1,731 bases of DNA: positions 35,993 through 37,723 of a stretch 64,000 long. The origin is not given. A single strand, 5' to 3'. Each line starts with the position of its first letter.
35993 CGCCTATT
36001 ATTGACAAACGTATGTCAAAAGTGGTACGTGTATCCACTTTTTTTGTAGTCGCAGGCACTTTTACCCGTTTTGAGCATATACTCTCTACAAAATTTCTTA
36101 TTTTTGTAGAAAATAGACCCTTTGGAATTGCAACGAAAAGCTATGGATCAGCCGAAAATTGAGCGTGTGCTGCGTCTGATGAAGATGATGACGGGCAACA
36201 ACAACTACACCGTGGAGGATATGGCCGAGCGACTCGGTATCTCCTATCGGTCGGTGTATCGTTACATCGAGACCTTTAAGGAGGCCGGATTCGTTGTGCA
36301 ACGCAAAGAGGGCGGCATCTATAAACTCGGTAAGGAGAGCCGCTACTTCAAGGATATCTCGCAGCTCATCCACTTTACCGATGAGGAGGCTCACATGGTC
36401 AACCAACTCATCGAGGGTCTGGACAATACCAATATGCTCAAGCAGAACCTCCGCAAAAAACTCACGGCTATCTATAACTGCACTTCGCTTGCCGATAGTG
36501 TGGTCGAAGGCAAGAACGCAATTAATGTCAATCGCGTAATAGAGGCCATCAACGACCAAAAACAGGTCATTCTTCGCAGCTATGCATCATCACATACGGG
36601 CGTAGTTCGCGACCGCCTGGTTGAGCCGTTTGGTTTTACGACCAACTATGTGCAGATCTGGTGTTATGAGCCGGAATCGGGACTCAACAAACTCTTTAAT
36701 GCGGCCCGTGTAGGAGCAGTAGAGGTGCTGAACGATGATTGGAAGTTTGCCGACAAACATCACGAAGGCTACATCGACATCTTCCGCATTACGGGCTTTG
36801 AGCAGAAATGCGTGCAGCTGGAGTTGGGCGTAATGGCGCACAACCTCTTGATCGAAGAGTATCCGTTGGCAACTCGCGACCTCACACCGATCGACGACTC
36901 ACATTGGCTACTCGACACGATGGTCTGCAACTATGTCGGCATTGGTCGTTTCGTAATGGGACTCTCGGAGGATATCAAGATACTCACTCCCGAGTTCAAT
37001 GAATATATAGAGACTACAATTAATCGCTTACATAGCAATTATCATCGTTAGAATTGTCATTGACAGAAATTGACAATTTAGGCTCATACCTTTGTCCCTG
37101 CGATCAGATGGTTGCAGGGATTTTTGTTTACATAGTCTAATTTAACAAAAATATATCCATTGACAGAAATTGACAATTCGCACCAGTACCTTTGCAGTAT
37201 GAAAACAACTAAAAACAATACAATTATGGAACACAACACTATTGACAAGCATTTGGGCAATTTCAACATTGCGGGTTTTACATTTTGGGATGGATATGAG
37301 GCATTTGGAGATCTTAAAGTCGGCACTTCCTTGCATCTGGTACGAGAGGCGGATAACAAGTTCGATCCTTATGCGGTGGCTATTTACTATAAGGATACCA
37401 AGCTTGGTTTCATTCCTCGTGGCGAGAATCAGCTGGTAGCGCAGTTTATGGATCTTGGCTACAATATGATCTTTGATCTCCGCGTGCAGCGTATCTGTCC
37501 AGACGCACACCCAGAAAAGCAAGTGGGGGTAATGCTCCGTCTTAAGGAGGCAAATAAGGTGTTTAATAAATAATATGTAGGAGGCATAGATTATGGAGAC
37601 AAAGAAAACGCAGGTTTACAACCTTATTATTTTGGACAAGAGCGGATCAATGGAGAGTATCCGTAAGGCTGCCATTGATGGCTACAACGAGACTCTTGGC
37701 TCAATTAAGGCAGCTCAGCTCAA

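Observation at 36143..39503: WYL-regulated HIRAN / vWA / PUA-like::SpoT-type-HD cassette: candidate undescribed conflict (defence or anti-defence) system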

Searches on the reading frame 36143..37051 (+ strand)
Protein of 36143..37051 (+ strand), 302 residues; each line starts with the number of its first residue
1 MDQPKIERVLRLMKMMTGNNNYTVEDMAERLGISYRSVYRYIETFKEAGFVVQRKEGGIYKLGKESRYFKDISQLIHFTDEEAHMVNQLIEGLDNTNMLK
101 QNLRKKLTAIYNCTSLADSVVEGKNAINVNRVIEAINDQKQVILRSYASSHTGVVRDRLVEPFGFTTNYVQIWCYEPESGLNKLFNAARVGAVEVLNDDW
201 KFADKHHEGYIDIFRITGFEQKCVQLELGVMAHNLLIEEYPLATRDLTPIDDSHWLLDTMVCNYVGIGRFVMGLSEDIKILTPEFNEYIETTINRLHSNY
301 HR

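Call 4: search_protein_families(library=pfam, proteins=[window:36143-37051:+], max_evalue=0.1)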
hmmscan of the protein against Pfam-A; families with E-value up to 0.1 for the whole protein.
window:36143-37051:+ (302 aa): 31 families (the best 25 are shown)
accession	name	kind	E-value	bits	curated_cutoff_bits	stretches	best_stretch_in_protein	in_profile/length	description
PF08279.18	HTH_11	-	8.6e-07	29.2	25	1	8-58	1-53/55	HTH domain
PF13551.12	HTH_29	-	1.7e-06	28.5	28.1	1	12-60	5-53/64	Winged helix-turn helix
PF09339.16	HTH_IclR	-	5.7e-06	26.5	22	1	6-54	2-51/52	IclR helix-turn-helix domain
PF13518.12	HTH_28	-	3e-05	24.5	25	1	21-50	12-41/52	Helix-turn-helix domain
PF13384.12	HTH_23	-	5.3e-05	23.4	24.6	1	22-50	18-46/50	Homeodomain-like domain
PF12728.13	HTH_17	-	0.00013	22.6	27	1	22-43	2-23/51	Helix-turn-helix domain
PF13412.12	HTH_24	-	0.00018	21.4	21.9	1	10-51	6-47/48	Winged helix-turn-helix DNA-binding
PF01978.25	TrmB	-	0.00019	21.7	25.6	1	19-56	20-57/68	Sugar-specific transcriptional regulator TrmB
PF25212.1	HVO_A0114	-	0.00021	21.4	27.6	1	8-59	23-74/84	HVO_A0114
PF13545.12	HTH_Crp_2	-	0.00042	20.7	27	1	21-55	22-56/70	Crp-like helix-turn-helix domain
PF02082.26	Rrf2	-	0.0015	19.1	30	1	10-88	12-90/132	Iron-dependent Transcriptional regulator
PF25213.1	HVO_A0261_N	-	0.008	16.5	35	1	22-62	25-63/86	HVO_A0261 N-terminal domain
PF13309.12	HTH_22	-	0.011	16.2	29.6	1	23-42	43-62/63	HTH domain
PF08281.18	Sigma70_r4_2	-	0.011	15.8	25.7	1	20-42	25-47/54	Sigma-70, region 4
PF24033.1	DUF7342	-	0.019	15.4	31.6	1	19-82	15-80/150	Family of unknown function (DUF7342)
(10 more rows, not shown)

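Call 5: search_protein_families(library=padloc, proteins=[window:36143-37051:+], max_evalue=0.1)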
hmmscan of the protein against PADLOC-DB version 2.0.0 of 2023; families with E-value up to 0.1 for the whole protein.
window:36143-37051:+ (302 aa): 18 families
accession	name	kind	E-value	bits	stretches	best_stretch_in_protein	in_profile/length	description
PDLC01457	WYL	-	2.7e-15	54.6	1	5-257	2-207/229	"CAS-I,CAS-II,CAS-III,CAS-IV,CAS-V,CAS-VI; associated_signaling"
PDLC01044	Csa3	-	5.7e-06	24.4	1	10-62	139-186/194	Type I-A associated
PDLC01438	Csa3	-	1.3e-05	23.4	1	10-113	151-254/305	"CAS-I,CAS-II,CAS-III,CAS-IV,CAS-V,CAS-VI; associated_signaling"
PDLC03963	SoFic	-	0.00014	19.3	1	7-61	293-347/361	-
PDLC04133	mad1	-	0.00015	20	1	21-60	5-40/60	mads_1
PDLC02976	WH_III-A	-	0.00017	20.2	1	11-64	8-58/104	-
PDLC01434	CasR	-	0.00022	19.2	1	10-62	131-182/191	"CAS-I,CAS-II,CAS-III,CAS-IV,CAS-V,CAS-VI; associated_signaling"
PDLC01720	Csa3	-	0.00035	19.1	1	22-70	43-87/118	Csa3_1_CAS-I-II-III-IV-V-VI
PDLC01849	CARF3--CARF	-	0.00044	18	1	19-59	149-188/197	-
PDLC01268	CasR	-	0.00048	18.1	1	10-63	127-177/179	"CAS-I,CAS-II,CAS-III,CAS-IV,CAS-V,CAS-VI; associated_signaling"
PDLC01850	CARF3--CARF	-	0.00049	18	1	11-62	149-200/209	-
PDLC04370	PDC-M05A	-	0.0008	17.3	1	12-58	21-67/194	-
PDLC01866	CARF3--CARF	-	0.0011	17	1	10-56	142-188/207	-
PDLC01857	CARF3--CARF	-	0.0013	16.4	1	18-54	140-176/201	-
PDLC01852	CARF3--CARF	-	0.0029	15.5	1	9-57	145-193/208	-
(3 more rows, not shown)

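Call 6: search_protein_families(library=ncbifam, proteins=[window:36143-37051:+], max_evalue=0.1)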
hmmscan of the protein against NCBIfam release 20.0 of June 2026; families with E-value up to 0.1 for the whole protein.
window:36143-37051:+ (302 aa): 26 families (the best 25 are shown)
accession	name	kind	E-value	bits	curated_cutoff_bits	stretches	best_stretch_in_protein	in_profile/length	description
NF011671.1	PRK15090.1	equivalog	1.2e-06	27.9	275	1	6-62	13-69/256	DNA-binding transcriptional regulator KdgR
NF053606.1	Sta1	subfamily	1.1e-05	25.5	80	1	12-64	25-76/100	Sta1 family transcriptional regulator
NF045644.1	TransRegBhcR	equivalog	9.5e-05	21.8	350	1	6-66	25-85/267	HTH-type transcriptional regulator BhcR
NF040939.2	trans_reg_lrs14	equivalog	0.00036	20.5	90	1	12-57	27-72/103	Lrs14 family HTH-type transcriptional regulator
NF049902.1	FTL_1293_fam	exception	0.0013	18.9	170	1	19-72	20-71/150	FTL_1293 family small RNA FtrC-regulated protein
NF007341.0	PRK09834.1-3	equivalog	0.0029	16.8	269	1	9-82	16-83/274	DNA-binding transcriptional regulator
TIGR01764.1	excise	domain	0.0031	17.8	28.8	1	22-43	2-23/49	excisionase family DNA-binding protein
NF053736.1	AcpB_EbpR_MafR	subfamily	0.0031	16.9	130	1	12-102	88-189/481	AcpB/EbpR/MafR family transcriptional regulator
NF053609.1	Sul12a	equivalog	0.0035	17.5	150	1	11-95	9-93/103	Sul12a family chromatin-organizing protein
NF041016.1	trans_reg_ArnR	equivalog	0.0037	16.7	400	1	9-108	120-211/269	HTH-type transcriptional activator ArnR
NF033788.1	HTH_metalloreg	subfamily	0.0045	16.8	55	1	10-57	14-61/77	metalloregulator ArsR/SmtB family transcription factor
TIGR00738.1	rrf2_super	superfamily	0.0047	16.8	73.3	1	12-109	13-113/132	Rrf2 family transcriptional regulator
NF008849.0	PRK11886.1-4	equivalog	0.0054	15.9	474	1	10-97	8-91/320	bifunctional biotin--[acetyl-CoA-carboxylase] ligase/biotin operon repressor BirA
NF008847.0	PRK11886.1-2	equivalog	0.0057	16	293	1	9-93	7-90/320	bifunctional biotin--[acetyl-CoA-carboxylase] ligase/biotin operon repressor BirA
NF041413.1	ArsR_Rv2640c_fam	equivalog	0.0075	16.6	155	0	11-57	46-94/118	Rv2640c family ArsR-like transcriptional regulator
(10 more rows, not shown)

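Call 7: search_protein_families(library=phrogs, proteins=[window:36143-37051:+], max_evalue=0.01)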
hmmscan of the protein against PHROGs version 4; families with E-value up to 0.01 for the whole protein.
window:36143-37051:+ (302 aa): 12 families
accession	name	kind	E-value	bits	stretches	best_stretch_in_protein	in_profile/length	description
phrog_13105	-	unknown function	2e-09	38.4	1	6-198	4-217/239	-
phrog_1368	-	transcription regulation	7.6e-07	29.9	1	4-64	8-69/101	transcriptional regulator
phrog_186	-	DNA, RNA and nucleotide metabolism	0.00015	22.5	1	12-137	50-162/308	DnaD-like helicase loader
phrog_3470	-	unknown function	0.00021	22.4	1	17-91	2-60/193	-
phrog_6336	-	unknown function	0.00052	21.3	1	12-61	19-68/81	-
phrog_7498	-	DNA, RNA and nucleotide metabolism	0.00081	19.6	1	15-122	50-162/296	DnaD-like helicase loader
phrog_8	-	transcription regulation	0.0034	17.9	1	20-47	88-115/346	transcriptional regulator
phrog_7067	-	head and packaging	0.0055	17.8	0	20-43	30-53/56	terminase small subunit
phrog_323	-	transcription regulation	0.0057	17.3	0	19-78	162-211/319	transcriptional regulator, D5-like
phrog_4715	-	DNA, RNA and nucleotide metabolism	0.0066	15.9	1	8-48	267-305/630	ParB-like partition protein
phrog_66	-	integration and excision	0.0076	16.9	1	9-46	81-118/412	excisionase and transcriptional regulator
phrog_8898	-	unknown function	0.0087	16.8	0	13-42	6-35/70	-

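Call 37: search_solved_structures(query=window:36143-37051:+, max_evalue=10, show_alignments=1)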
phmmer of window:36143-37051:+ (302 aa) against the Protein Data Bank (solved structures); distinct sequences matched with E-value up to 10: 10.
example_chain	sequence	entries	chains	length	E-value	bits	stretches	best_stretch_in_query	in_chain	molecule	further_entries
1uly_A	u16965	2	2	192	0.032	16.9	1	11-56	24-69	hypothetical protein PH1932 | hypothetical transcription regulator protein, PH1932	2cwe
1mkm_A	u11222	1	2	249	0.16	14.6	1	20-58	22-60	IclR transcriptional regulator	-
2dg7_A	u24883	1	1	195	0.24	14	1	13-48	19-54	putative transcriptional regulator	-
3dtd_A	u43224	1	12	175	0.3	13.7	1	102-167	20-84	Invasion-associated protein B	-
3r4k_A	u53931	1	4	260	0.66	12.6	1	18-66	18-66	Transcriptional regulator, IclR family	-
5y6i_A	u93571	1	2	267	0.7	12.5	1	24-66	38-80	Transcriptional regulator KdgR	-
5tjj_A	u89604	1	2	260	0.72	12.5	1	5-64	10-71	Transcriptional regulator, IclR family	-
2x48_A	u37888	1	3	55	0.88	12.2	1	20-44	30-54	CAG38821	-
7p5x_AX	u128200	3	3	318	0.91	12.1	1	131-284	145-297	PafC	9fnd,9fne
3f6v_A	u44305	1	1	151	1.8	11.2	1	11-59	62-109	Possible transcriptional regulator, ArsR family protein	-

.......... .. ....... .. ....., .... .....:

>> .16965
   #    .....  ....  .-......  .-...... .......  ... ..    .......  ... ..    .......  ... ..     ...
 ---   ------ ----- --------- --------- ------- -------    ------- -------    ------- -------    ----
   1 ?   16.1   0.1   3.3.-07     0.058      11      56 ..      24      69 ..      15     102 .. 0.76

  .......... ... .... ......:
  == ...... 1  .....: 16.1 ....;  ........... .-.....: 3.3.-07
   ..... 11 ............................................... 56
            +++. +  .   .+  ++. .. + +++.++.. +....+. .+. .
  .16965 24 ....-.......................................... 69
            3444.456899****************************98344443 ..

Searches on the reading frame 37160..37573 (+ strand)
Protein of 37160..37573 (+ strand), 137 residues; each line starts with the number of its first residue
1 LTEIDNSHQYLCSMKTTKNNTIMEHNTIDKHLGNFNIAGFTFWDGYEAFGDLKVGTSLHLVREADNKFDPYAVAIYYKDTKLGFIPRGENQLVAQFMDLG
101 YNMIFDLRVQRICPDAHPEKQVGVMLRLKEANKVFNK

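Call 4: search_protein_families(library=pfam, proteins=[window:37160-37573:+], max_evalue=0.1)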
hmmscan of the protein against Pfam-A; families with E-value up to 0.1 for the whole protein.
window:37160-37573:+ (137 aa): 1 family
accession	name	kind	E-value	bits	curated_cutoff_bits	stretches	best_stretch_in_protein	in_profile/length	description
PF08797.16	HIRAN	-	1.4e-11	44.5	24.7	1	34-101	5-70/96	HIRAN domain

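Call 5: search_protein_families(library=padloc, proteins=[window:37160-37573:+], max_evalue=0.1)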
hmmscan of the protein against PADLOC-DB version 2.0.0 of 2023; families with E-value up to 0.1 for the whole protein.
window:37160-37573:+ (137 aa): 6 families
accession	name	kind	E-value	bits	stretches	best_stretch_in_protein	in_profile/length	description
PDLC04352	PDC-M03B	-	5.2e-14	50.4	1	33-133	134-233/250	-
PDLC04347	PDC-M03B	-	1.8e-09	35.6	1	35-129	130-226/245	-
PDLC04349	PDC-M03B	-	3.7e-09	34.5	1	33-128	130-229/232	-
PDLC04348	PDC-M03B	-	2.2e-08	32.1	1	33-122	130-222/248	-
PDLC04351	PDC-M03B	-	9.5e-05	20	1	34-107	132-209/255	-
PDLC04346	PDC-M03B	-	0.0031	15.1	1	52-128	108-185/262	-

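Call 6: search_protein_families(library=ncbifam, proteins=[window:37160-37573:+], max_evalue=0.1)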
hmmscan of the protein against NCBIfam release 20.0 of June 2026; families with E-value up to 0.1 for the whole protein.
window:37160-37573:+ (137 aa): 0 families

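Call 7: search_protein_families(library=phrogs, proteins=[window:37160-37573:+], max_evalue=0.01)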
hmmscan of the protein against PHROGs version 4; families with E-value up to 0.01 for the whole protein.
window:37160-37573:+ (137 aa): 6 families
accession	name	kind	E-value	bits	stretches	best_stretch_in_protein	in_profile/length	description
phrog_18569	-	unknown function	4.8e-09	37.3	1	37-103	8-76/95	-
phrog_8026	-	unknown function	8.1e-05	23.3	1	35-91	130-190/246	-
phrog_26212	-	unknown function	0.00043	19.9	1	35-87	457-508/547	-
phrog_4654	-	unknown function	0.0026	18.1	1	57-106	71-121/270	-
phrog_27141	-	unknown function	0.0047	17.9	1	52-103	30-82/139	-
phrog_8043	-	unknown function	0.0084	16.7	0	57-97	64-104/172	-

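Call 39: search_solved_structures(query=window:37226-37573:+, max_evalue=10, show_alignments=1)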
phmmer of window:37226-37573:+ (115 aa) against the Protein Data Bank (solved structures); distinct sequences matched with E-value up to 10: 1.
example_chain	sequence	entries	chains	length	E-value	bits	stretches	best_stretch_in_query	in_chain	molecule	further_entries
3k2y_A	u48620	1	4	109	1.8e-05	28.4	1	17-81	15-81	uncharacterized protein lp_0118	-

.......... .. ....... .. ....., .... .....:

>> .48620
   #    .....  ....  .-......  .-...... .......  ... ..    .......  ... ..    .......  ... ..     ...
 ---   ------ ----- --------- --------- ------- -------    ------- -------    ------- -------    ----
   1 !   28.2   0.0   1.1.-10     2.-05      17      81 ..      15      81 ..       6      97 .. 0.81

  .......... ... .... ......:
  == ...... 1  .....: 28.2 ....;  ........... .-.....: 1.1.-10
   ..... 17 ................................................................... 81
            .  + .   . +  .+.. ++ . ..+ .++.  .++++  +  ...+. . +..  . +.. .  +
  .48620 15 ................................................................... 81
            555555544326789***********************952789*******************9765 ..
